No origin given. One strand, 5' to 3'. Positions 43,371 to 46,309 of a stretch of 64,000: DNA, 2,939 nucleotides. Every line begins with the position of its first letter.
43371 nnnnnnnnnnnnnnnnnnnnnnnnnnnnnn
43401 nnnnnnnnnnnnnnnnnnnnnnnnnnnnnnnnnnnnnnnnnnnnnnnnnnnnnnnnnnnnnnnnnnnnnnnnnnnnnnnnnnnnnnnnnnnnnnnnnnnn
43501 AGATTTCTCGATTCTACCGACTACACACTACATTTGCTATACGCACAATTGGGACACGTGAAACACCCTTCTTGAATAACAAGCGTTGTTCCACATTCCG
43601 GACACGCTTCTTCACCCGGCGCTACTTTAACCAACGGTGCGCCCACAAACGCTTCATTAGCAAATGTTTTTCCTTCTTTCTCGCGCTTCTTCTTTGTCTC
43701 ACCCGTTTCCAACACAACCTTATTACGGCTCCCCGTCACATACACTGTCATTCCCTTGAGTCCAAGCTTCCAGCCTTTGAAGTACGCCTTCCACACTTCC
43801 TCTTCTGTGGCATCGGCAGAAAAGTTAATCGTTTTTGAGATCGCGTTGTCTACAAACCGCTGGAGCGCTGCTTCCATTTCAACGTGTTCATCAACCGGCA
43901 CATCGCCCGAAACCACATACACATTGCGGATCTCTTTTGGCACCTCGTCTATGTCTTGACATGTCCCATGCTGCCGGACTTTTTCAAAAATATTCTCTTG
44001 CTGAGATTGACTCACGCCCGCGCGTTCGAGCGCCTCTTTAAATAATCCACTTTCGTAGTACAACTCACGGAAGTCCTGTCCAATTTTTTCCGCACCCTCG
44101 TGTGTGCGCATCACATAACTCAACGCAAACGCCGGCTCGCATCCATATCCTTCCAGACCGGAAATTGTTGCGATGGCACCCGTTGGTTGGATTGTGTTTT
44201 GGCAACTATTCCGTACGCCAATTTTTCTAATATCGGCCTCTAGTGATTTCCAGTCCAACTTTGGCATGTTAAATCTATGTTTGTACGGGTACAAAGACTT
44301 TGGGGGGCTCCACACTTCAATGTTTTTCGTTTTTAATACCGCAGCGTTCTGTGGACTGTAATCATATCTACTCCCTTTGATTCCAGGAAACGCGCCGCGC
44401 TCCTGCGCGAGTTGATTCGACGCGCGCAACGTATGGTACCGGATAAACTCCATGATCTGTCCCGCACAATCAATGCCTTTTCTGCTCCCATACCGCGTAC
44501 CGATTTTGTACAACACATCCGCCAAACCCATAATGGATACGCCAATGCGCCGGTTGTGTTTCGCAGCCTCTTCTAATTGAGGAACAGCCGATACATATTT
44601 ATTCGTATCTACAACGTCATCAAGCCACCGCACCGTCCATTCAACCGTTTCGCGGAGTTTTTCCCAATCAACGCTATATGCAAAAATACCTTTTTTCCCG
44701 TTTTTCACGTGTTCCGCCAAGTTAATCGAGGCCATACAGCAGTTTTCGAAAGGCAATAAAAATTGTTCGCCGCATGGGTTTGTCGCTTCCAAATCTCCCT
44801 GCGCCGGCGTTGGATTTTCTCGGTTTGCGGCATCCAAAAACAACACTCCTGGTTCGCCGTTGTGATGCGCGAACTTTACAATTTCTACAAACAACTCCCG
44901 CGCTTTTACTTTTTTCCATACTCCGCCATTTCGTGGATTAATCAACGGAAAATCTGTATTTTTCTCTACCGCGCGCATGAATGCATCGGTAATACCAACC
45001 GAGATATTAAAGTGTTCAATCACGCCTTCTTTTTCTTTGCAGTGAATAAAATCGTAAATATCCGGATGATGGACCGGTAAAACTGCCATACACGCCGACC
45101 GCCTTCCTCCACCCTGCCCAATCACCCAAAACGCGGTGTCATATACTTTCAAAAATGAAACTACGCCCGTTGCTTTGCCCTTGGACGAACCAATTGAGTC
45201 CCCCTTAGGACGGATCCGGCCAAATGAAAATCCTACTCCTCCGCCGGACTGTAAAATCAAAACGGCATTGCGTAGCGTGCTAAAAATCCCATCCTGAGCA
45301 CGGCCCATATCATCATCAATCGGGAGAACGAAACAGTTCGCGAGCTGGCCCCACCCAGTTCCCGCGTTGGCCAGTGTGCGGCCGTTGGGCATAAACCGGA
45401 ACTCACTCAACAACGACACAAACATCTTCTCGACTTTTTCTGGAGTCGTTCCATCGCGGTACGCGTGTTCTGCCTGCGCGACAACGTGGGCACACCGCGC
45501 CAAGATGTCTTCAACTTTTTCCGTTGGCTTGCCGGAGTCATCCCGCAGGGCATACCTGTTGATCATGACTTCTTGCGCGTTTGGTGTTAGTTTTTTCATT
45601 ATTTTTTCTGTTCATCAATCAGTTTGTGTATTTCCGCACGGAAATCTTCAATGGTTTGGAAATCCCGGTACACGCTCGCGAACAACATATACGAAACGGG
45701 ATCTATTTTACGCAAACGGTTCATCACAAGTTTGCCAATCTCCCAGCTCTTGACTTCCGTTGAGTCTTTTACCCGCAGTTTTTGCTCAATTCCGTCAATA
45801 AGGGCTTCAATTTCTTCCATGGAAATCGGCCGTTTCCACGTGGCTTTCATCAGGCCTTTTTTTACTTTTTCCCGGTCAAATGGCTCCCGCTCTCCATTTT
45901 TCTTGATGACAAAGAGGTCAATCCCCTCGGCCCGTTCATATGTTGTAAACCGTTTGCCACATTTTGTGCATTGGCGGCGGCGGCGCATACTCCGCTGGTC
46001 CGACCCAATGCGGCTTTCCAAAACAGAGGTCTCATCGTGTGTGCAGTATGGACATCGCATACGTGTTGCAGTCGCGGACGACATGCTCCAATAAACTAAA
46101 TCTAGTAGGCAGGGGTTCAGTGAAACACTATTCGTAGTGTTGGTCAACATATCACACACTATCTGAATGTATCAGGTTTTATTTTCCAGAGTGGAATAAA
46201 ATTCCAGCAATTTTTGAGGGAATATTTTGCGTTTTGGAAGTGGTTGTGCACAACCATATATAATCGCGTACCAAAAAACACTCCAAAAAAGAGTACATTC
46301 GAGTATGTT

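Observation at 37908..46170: nrdR-controlled operon with three tandem class II (B12-dependent) ribonucleotide reductase paralogs interleaved with MazG and Nudix NTP pyrophosphatases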

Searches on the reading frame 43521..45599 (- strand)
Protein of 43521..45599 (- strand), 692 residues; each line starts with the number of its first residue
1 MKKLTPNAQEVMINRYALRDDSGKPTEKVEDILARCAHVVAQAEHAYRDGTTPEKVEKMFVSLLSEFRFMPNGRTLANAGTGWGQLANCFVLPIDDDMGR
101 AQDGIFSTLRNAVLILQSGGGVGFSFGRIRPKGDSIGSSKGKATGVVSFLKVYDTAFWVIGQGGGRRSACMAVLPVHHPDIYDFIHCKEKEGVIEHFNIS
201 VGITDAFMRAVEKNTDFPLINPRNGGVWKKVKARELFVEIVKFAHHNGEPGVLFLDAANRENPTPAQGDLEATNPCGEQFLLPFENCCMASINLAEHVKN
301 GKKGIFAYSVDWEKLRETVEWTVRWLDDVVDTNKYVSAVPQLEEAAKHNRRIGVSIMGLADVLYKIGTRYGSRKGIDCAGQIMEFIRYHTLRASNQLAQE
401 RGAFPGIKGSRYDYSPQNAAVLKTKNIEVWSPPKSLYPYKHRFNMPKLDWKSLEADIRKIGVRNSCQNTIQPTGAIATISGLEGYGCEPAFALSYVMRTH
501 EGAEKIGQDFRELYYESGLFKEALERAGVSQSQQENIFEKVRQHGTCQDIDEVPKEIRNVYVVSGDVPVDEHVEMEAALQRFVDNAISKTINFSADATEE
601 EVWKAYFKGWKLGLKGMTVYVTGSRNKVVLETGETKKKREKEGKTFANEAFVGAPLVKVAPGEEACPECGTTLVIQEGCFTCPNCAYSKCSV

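Call 4: search_protein_families(library=pfam, proteins=[window:43521-45599:-])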
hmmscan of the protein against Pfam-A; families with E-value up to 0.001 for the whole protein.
window:43521-45599:- (692 aa): 2 families
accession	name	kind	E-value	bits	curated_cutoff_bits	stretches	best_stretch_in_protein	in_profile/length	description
PF02867.20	Ribonuc_red_lgC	-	4.5e-122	408.8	23.9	1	88-620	2-523/523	Ribonucleotide reductase, barrel domain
PF00317.26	Ribonuc_red_lgN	-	3.7e-17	62.6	28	1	3-82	2-75/77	Ribonucleotide reductase, all-alpha domain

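Call 5: search_protein_families(library=ncbifam, proteins=[window:43521-45599:-])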
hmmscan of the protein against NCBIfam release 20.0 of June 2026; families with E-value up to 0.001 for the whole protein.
window:43521-45599:- (692 aa): 21 families
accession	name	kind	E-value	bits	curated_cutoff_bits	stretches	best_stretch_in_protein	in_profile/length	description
NF006417.0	PRK08665.1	equivalog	2.3e-207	690.8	961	2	3-645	11-588/759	vitamin B12-dependent ribonucleotide reductase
TIGR02504.1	NrdJ_Z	equivalog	1.4e-180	601.8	399.95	1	9-630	2-606/606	adenosylcobalamin-dependent ribonucleoside-diphosphate reductase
NF005010.0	PRK06406.1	subfamily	5.4e-153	511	1125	2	54-413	217-564/771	vitamin B12-dependent ribonucleotide reductase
NF006207.0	PRK08332.1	equivalog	6.8e-97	325.2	2400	3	275-646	1241-1579/1684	vitamin B12-dependent ribonucleotide reductase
TIGR02506.1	NrdE_NrdA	equivalog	1.3e-94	317.8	341.05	1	10-618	5-610/616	ribonucleoside-diphosphate reductase subunit alpha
NF005122.0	PRK06556.1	equivalog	1.1e-85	288.1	859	2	198-649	289-727/960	vitamin B12-dependent ribonucleotide reductase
NF005401.0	PRK06948.1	subfamily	4.8e-82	276.5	906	2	6-423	15-437/604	ribonucleotide reductase-like protein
NF005991.0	PRK08115.1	equivalog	1e-78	265.3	854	2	227-642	429-789/858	vitamin B12-dependent ribonucleotide reductase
NF005544.0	PRK07207.1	equivalog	7.3e-75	252.4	965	2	227-622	539-909/965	ribonucleoside-diphosphate reductase subunit alpha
NF005101.0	PRK06539.1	equivalog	3.7e-74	250.1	988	2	228-644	393-782/822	ribonucleoside-diphosphate reductase subunit alpha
NF006577.0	PRK09102.1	equivalog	6.9e-69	232.7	620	2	3-411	24-417/604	ribonucleoside-diphosphate reductase subunit alpha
NF005736.0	PRK07562.1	equivalog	3.6e-59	200.4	1737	3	198-554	398-749/1222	vitamin B12-dependent ribonucleotide reductase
NF009029.0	PRK12365.1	equivalog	2e-56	191.6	1350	2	227-630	622-1000/1046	ribonucleoside-diphosphate reductase subunit alpha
NF006279.0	PRK08447.1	equivalog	3.5e-54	184.5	1082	2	12-224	145-351/789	ribonucleoside-diphosphate reductase subunit alpha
NF006665.0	PRK09209.1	equivalog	1.6e-48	165.5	1057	2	65-223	213-371/761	ribonucleoside-diphosphate reductase subunit alpha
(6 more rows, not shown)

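Call 11: find_encoding_contigs(protein=window:43521-45599:-, flank=10000, max_places=6)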
Protein window:43521-45599:- (692 aa): 19 contigs read that carry it; 6 places shown.
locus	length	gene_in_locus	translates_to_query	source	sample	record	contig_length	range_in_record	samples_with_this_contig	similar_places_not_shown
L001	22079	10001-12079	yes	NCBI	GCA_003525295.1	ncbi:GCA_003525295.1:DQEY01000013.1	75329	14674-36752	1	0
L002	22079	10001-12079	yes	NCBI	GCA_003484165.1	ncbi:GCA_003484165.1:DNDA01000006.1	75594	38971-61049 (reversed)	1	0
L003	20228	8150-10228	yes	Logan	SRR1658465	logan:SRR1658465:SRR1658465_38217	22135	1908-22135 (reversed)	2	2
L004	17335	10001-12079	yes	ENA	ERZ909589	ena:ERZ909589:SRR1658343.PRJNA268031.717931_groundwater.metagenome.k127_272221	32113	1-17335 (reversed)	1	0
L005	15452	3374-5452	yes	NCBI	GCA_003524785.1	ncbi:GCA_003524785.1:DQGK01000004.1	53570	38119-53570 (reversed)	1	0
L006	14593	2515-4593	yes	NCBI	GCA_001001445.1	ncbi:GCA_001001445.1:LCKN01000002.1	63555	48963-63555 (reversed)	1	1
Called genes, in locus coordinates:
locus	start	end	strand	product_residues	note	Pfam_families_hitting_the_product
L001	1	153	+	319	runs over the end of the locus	PF00294:PfkB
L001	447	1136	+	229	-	PF02224:Cytidylate_kin, PF13189:Cytidylate_kin2 (weak), PF13238:AAA_18 (faint)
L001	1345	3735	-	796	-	PF00912:Transgly, PF00905:Transpeptidase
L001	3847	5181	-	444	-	PF00704:Glyco_hydro_18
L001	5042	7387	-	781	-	PF00912:Transgly, PF00905:Transpeptidase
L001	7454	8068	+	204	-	PF13189:Cytidylate_kin2, PF13207:AAA_17, PF13238:AAA_18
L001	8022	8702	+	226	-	PF02517:Rce1-like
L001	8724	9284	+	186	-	PF18915:DUF5667 (weak)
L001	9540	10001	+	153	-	PF22811:Zn_ribbon_NrdR, PF03477:ATP-cone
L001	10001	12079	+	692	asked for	PF00317:Ribonuc_red_lgN, PF02867:Ribonuc_red_lgC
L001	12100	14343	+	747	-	PF03477:ATP-cone, PF00317:Ribonuc_red_lgN, PF02867:Ribonuc_red_lgC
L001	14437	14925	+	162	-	PF00293:NUDIX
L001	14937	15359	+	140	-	PF03819:MazG (faint), PF12643:MazG-like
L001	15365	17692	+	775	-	PF03477:ATP-cone, PF00317:Ribonuc_red_lgN, PF02867:Ribonuc_red_lgC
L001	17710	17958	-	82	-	-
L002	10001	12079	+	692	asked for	PF00317:Ribonuc_red_lgN, PF02867:Ribonuc_red_lgC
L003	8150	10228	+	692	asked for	PF00317:Ribonuc_red_lgN, PF02867:Ribonuc_red_lgC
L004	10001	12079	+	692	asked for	PF00317:Ribonuc_red_lgN, PF02867:Ribonuc_red_lgC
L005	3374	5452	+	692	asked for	PF00317:Ribonuc_red_lgN, PF02867:Ribonuc_red_lgC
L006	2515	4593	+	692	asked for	PF00317:Ribonuc_red_lgN, PF02867:Ribonuc_red_lgC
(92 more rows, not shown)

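Call 13: find_related_loci(query=window:43521-45599:-, collection=genome_contigs, flank=10000)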
Query window:43521-45599:- (692 aa) in genome_contigs; peptide patterns used: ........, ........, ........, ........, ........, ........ (x = any residue, [..] = any of these).
43 stretches matched a pattern; 4 encode a relative of the query (tblastn E <= 1e-3); 4 distinct loci.
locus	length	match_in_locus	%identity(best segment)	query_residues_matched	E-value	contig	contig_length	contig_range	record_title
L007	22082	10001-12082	83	1-692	0e+0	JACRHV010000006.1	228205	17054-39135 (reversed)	MAG: Candidatus Paceibacterota bacterium isolate NC_groundwater_1786_Pr3_B-0.1um_43_18 SR-2_scaffold_141_1555123, whole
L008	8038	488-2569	81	1-692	0e+0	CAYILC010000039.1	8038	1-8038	MAG TPA_asm: uncultured Pseudomonadales bacterium isolate ERP119705_co23_558 genome assembly, contig: NODE_9616_length_8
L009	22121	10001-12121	78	1-692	0e+0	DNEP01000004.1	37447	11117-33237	MAG TPA_asm: Candidatus Paceibacterota bacterium isolate UBA12128 contig_842, whole genome shotgun sequence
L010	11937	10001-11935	69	1-639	0e+0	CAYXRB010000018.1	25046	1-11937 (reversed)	MAG TPA_asm: uncultured Pseudomonadales bacterium isolate SRP239243_co2_211 genome assembly, contig: NODE_3055_length_25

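Call 21: find_homologous_proteins(query=window:43521-45599:-, max_evalue=1e-50)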
Query window:43521-45599:- (692 aa): 7375 proteins with E <= 1e-50 among 8000 candidates; the best 120 are listed.
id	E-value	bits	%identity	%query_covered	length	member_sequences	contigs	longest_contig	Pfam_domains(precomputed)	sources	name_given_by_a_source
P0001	0.0e+0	1588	98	100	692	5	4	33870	PF02867.21,PF00317.27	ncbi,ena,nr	ncbi:MAG: ribonucleoside-diphosphate reductase, adenosylcobalamin-dependent [Candidatus Pacebacteria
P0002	0.0e+0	1363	83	100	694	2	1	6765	PF02867.21,PF00317.27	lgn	-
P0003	0.0e+0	1345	82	100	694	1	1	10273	PF02867.21,PF00317.27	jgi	jgi:ribonucleoside-diphosphate reductase alpha chain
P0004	0.0e+0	1341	82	100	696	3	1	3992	PF02867.21,PF00317.27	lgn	-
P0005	0.0e+0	1335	82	100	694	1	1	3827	PF02867.21,PF00317.27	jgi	jgi:ribonucleoside-diphosphate reductase alpha chain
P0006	0.0e+0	1321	81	100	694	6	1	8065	PF02867.21,PF00317.27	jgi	-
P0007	0.0e+0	1321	78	60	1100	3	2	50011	PF02867.21,PF00317.27,PF14528.12,PF14890.12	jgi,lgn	-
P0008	0.0e+0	1321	80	100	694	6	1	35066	PF02867.21,PF00317.27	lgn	-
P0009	0.0e+0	1315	81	100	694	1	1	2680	PF02867.21,PF00317.27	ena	-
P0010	0.0e+0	1288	78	100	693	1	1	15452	PF02867.21,PF00317.27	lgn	-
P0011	0.0e+0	1283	79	100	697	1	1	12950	PF02867.21,PF00317.27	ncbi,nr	ncbi:MAG TPA: adenosylcobalamin-dependent ribonucleoside-diphosphate reductase [Candidatus Saccharim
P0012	0.0e+0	1281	78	100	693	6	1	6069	PF02867.21,PF00317.27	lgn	-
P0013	0.0e+0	1274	79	98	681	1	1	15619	PF02867.21,PF00317.27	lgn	-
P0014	0.0e+0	1271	78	100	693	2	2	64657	PF02867.21,PF00317.27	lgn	-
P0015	0.0e+0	1266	78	100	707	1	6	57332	PF02867.21,PF00317.27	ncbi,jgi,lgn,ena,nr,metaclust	ncbi:MAG: Ribonucleoside-diphosphate reductase [Microgenomates group bacterium GW2011_GWF2_45_18]|nr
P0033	0.0e+0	1025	65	100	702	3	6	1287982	PF02867.21,PF00317.27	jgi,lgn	-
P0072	2.7e-278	943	62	100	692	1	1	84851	PF02867.21,PF00317.27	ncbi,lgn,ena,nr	ncbi:adenosylcobalamin-dependent ribonucleoside-diphosphate reductase [Candidatus Beckwithbacteria b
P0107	1.0e-261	889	59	100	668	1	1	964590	PF02867.21,PF00317.27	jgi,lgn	jgi:ribonucleoside-diphosphate reductase alpha chain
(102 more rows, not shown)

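Call 22: find_encoding_contigs(protein=P0033, flank=10000, max_places=1)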
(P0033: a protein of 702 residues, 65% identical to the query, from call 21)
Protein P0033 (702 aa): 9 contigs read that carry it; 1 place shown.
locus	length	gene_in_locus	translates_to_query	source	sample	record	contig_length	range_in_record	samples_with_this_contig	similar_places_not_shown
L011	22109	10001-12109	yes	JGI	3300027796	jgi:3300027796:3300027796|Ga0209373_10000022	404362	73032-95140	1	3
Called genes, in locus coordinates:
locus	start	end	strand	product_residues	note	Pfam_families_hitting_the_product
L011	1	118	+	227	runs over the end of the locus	PF02224:Cytidylate_kin, PF13189:Cytidylate_kin2 (weak), PF13238:AAA_18 (weak), PF13207:AAA_17 (faint)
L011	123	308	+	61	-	-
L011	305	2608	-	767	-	PF00912:Transgly, PF00905:Transpeptidase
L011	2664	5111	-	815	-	PF00912:Transgly, PF00905:Transpeptidase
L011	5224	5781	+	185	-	-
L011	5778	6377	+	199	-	PF13189:Cytidylate_kin2, PF13238:AAA_18, PF13207:AAA_17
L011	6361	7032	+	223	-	PF02517:Rce1-like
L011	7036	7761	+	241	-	PF18915:DUF5667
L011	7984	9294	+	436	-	-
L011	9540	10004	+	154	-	PF22811:Zn_ribbon_NrdR, PF03477:ATP-cone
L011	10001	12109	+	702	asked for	PF00317:Ribonuc_red_lgN, PF02867:Ribonuc_red_lgC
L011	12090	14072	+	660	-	PF00317:Ribonuc_red_lgN, PF02867:Ribonuc_red_lgC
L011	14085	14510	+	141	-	PF12643:MazG-like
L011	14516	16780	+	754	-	PF03477:ATP-cone, PF00317:Ribonuc_red_lgN, PF02867:Ribonuc_red_lgC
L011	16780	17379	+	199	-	PF02545:Maf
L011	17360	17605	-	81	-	-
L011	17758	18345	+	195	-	PF02572:CobA_CobO_BtuR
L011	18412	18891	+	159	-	-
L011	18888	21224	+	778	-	PF26449:DUF8128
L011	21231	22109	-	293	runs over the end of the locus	PF02899:Phage_int_SAM_1, PF13495:Phage_int_SAM_4 (weak), PF00589:Phage_integrase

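Call 23: find_encoding_contigs(protein=P0107, flank=10000, max_places=1)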
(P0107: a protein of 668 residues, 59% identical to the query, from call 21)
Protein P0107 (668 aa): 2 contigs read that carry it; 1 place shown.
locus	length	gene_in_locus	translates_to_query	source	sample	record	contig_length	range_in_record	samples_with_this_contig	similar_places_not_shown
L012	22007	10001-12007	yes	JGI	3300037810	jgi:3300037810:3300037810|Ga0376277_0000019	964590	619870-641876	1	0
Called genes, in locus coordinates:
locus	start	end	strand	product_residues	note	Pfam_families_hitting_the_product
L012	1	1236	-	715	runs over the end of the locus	PF00912:Transgly, PF00905:Transpeptidase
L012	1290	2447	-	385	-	PF00704:Glyco_hydro_18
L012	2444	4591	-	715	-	PF00912:Transgly, PF00905:Transpeptidase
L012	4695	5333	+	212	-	PF00625:Guanylate_kin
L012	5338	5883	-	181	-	-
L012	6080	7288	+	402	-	PF01546:Peptidase_M20, PF07687:M20_dimer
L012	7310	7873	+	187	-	-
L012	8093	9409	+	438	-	-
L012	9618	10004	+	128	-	PF22811:Zn_ribbon_NrdR (weak), PF03477:ATP-cone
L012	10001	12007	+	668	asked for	PF00317:Ribonuc_red_lgN, PF02867:Ribonuc_red_lgC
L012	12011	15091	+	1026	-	PF00317:Ribonuc_red_lgN, PF02867:Ribonuc_red_lgC, PF14890:Intein_splicing, PF14528:LAGLIDADG_3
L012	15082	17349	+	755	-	PF03477:ATP-cone, PF00317:Ribonuc_red_lgN, PF02867:Ribonuc_red_lgC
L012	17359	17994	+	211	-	PF02545:Maf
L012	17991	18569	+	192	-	PF02572:CobA_CobO_BtuR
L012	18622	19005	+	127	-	-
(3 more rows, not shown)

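Call 24: find_encoding_contigs(protein=P0072, flank=10000, max_places=1)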
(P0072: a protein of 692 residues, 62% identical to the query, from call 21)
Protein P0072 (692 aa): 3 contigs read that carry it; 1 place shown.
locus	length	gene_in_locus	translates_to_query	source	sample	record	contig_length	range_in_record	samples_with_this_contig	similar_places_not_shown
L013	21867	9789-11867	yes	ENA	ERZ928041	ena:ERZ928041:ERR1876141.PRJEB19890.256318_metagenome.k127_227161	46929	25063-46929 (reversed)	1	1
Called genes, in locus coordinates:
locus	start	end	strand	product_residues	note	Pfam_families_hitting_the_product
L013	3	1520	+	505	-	?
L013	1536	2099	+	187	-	-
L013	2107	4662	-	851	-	PF00912:Transgly, PF00905:Transpeptidase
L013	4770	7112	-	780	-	PF00912:Transgly, PF00905:Transpeptidase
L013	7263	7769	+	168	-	-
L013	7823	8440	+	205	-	PF13189:Cytidylate_kin2, PF13207:AAA_17 (weak), PF13238:AAA_18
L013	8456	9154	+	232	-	PF18915:DUF5667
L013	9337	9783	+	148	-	PF22811:Zn_ribbon_NrdR, PF03477:ATP-cone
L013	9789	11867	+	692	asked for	PF00317:Ribonuc_red_lgN, PF02867:Ribonuc_red_lgC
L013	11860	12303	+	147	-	PF00293:NUDIX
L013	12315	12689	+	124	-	-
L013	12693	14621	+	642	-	PF00317:Ribonuc_red_lgN, PF02867:Ribonuc_red_lgC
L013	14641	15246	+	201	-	PF02353:CMAS (weak), PF03848:TehB, PF13489:Methyltransf_23, PF05175:MTS (weak), PF13847:Methyltransf_31, PF08241:Methyltransf_11, PF08242:Methyltransf_12, PF13649:Methyltransf_25, +1 more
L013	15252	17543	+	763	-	PF03477:ATP-cone, PF00317:Ribonuc_red_lgN, PF02867:Ribonuc_red_lgC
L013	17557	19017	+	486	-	PF13231:PMT_2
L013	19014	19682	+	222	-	PF02545:Maf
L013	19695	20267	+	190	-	PF02572:CobA_CobO_BtuR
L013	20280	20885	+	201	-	-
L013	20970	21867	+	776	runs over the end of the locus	PF26449:DUF8128, PF10412:TrwB_AAD_bind (weak)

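Call 75: find_related_loci(query=A1, collection=metagenome_contigs, flank=10000)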
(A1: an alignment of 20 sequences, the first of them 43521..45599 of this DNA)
Query A1 (692 aa) in metagenome_contigs; peptide patterns used: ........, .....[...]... (x = any residue, [..] = any of these).
156 stretches matched a pattern; 94 encode a relative of the query (tblastn E <= 1e-3); the best 80 are kept; 79 distinct loci.
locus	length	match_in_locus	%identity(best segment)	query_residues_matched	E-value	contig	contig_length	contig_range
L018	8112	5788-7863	98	1-692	0e+0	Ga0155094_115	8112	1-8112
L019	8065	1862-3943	81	1-692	0e+0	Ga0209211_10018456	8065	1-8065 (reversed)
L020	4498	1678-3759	80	1-692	0e+0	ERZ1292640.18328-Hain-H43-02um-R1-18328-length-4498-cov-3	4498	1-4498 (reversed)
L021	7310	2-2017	81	21-692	0e+0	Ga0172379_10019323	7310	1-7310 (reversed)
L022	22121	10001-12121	78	1-692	0e+0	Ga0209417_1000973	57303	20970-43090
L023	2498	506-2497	65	1-656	0e+0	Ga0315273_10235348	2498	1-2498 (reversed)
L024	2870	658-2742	63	1-692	0e+0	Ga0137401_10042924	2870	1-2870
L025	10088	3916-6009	62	1-692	0e+0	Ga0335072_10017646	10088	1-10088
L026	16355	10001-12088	63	1-692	0e+0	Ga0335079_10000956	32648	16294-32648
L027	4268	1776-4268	62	3-692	0e+0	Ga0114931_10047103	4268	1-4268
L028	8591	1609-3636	62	4-692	0e+0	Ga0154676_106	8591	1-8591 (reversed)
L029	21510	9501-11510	61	4-692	0e+0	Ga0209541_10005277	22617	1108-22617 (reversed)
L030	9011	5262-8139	59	2-690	0e+0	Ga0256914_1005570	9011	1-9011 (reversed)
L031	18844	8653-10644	60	1-690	0e+0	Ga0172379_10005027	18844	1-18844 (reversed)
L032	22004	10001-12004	60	1-690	0e+0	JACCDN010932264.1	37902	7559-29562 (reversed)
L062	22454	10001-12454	52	4-690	0e+0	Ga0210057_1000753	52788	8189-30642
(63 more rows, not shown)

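Call 83: search_protein_families(library=pfam, proteins=[L013:12315-12689:+, L062:12633-13259:+, L062:13310-13912:+], max_evalue=0.001)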
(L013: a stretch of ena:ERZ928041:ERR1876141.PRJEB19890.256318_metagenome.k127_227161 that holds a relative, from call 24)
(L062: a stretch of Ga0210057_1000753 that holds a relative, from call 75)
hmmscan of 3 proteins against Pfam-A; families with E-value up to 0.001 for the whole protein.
L013:12315-12689:+ (124 aa): 0 families

L062:12633-13259:+ (208 aa): 0 families

L062:13310-13912:+ (200 aa): 0 families

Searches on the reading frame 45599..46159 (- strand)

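Call 4: search_protein_families(library=pfam, proteins=[window:45599-46159:-])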
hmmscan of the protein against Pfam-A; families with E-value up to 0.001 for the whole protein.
window:45599-46159:- (186 aa): 3 families
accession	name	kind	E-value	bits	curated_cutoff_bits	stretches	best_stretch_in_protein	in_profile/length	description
PF03477.21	ATP-cone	-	1.6e-20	73.9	25.8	1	83-169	2-87/88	ATP cone domain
PF22811.2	Zn_ribbon_NrdR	-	9.5e-18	64.3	27.2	1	34-75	1-42/42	Transcriptional repressor NrdR-like, N-terminal domain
PF01096.23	Zn_ribbon_TFIIS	-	0.00028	21.1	21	1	35-72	2-39/39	Transcription factor S-II (TFIIS)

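Call 5: search_protein_families(library=ncbifam, proteins=[window:45599-46159:-])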
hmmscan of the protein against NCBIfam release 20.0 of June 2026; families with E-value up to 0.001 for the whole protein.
window:45599-46159:- (186 aa): 3 families
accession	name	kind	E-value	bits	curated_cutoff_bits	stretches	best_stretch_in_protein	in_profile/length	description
TIGR00244.1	TIGR00244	equivalog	5.4e-56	188.7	124.65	1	34-180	1-147/147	transcriptional regulator NrdR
NF006732.0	PRK09263.1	equivalog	8.4e-05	21.2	657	1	82-183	3-100/712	anaerobic ribonucleoside-triphosphate reductase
NF009028.0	PRK12364.1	equivalog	0.00096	17.2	1377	0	84-153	3-76/842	ribonucleoside-diphosphate reductase subunit alpha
